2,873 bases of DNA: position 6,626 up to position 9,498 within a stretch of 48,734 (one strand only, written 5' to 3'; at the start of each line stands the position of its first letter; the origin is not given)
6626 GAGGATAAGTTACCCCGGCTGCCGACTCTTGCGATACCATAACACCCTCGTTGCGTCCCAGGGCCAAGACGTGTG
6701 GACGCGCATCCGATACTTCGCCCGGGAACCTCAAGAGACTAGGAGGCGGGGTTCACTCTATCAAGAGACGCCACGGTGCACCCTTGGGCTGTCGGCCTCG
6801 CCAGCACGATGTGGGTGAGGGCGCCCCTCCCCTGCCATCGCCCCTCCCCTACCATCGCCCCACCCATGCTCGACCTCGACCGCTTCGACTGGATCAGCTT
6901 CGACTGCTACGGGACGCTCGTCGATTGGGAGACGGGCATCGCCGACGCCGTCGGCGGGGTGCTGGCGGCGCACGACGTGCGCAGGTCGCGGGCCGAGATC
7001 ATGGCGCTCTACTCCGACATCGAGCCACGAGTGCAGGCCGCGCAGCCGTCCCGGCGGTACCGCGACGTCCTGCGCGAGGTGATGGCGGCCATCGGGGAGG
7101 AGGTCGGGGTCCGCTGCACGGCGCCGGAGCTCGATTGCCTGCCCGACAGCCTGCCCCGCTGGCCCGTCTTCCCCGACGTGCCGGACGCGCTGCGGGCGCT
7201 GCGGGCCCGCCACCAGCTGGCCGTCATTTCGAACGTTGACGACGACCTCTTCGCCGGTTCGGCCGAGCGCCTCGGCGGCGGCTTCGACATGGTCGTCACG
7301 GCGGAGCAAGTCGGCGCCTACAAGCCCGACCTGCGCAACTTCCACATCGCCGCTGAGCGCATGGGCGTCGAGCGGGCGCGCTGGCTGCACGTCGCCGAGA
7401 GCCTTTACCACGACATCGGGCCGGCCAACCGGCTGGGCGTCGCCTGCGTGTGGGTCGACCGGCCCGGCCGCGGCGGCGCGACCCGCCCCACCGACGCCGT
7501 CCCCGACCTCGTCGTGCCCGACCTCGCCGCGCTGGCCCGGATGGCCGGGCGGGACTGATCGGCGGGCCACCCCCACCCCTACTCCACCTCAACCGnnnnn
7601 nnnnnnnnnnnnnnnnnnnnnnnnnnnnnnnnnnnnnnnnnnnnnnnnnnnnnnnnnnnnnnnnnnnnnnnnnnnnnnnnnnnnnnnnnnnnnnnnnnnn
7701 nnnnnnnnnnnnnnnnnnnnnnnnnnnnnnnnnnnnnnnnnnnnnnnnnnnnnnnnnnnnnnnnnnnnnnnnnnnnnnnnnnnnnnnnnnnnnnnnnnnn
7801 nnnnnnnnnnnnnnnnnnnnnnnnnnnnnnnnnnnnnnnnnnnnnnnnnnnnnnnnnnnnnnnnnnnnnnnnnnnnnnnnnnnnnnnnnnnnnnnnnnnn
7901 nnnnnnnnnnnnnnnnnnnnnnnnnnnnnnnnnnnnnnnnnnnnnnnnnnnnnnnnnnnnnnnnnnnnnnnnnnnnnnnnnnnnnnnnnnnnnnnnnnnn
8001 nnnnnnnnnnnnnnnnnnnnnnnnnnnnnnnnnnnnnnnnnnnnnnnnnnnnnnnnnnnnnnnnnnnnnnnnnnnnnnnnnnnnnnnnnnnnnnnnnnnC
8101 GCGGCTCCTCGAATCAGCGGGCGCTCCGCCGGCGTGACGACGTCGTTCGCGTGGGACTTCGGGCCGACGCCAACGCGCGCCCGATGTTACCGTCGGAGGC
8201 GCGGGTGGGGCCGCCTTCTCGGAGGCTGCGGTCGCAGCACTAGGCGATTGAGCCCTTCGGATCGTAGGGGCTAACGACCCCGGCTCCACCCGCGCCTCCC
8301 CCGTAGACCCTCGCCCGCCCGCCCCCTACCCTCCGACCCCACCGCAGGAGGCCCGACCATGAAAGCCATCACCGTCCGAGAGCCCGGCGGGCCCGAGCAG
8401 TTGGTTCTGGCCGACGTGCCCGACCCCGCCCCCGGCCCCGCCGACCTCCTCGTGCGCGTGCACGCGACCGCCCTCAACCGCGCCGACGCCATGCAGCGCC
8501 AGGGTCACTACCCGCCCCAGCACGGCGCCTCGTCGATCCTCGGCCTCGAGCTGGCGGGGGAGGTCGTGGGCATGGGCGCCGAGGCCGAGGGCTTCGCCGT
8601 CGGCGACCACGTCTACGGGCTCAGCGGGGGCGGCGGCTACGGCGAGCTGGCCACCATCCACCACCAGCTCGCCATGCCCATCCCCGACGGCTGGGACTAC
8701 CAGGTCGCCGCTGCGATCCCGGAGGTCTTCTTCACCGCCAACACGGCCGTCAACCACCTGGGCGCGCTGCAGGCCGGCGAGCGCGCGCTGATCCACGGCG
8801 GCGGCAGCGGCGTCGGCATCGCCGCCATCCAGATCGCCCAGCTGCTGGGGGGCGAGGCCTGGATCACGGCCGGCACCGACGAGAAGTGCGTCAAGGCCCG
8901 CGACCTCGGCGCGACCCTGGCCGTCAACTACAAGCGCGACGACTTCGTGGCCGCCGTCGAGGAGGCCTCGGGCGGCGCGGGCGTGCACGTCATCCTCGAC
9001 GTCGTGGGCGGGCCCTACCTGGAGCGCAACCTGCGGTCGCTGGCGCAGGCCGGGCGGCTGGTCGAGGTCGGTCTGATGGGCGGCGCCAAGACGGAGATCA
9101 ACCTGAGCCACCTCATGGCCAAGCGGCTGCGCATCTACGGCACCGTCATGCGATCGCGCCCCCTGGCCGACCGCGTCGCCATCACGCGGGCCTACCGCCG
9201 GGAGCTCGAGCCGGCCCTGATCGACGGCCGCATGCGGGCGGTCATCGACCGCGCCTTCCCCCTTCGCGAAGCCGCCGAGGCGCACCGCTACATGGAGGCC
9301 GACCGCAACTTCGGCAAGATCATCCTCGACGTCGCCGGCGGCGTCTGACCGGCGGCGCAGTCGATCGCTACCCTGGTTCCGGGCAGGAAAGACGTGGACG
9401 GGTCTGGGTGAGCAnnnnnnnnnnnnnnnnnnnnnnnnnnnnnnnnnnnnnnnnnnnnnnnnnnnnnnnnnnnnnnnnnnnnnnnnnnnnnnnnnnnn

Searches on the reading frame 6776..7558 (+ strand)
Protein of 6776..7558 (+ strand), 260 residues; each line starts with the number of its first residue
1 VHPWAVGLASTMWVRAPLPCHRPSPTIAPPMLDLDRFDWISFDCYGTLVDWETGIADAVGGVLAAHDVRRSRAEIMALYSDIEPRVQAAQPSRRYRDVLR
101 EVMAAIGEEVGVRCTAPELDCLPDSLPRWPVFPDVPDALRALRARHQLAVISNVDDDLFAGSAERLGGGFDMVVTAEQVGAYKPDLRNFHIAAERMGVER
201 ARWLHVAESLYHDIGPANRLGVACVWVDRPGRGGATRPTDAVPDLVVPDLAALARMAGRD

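Call 51: search_protein_families(library=pfam, proteins=[window:6776-7558:+], max_evalue=0.001)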
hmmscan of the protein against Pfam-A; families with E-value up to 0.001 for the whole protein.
window:6776-7558:+ (260 aa): 3 families
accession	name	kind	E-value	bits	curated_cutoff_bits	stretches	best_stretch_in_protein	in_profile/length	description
PF00702.32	Hydrolase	-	4.2e-15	57.1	26.4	1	38-219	2-189/191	haloacid dehalogenase-like hydrolase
PF13419.12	HAD_2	-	1.4e-09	38.8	23.8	1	127-227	76-178/178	Haloacid dehalogenase-like hydrolase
PF13242.12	Hydrolase_like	-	0.00018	21.8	22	1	183-252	4-74/75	HAD-hyrolase-like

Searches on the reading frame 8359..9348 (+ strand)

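Call 51: search_protein_families(library=pfam, proteins=[window:8359-9348:+], max_evalue=0.001)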
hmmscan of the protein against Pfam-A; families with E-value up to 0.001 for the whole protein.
window:8359-9348:+ (329 aa): 3 families
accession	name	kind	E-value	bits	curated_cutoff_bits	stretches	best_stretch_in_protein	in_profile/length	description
PF00107.32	ADH_zinc_N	-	8.5e-27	94.1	31.8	1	151-266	1-116/129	Zinc-binding dehydrogenase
PF13602.12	ADH_zinc_N_2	-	2.9e-23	83.7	27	1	183-323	1-134/134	Zinc-binding dehydrogenase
PF08240.17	ADH_N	-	1.2e-14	54.9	23.5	1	26-110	1-104/104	Alcohol dehydrogenase GroES-like domain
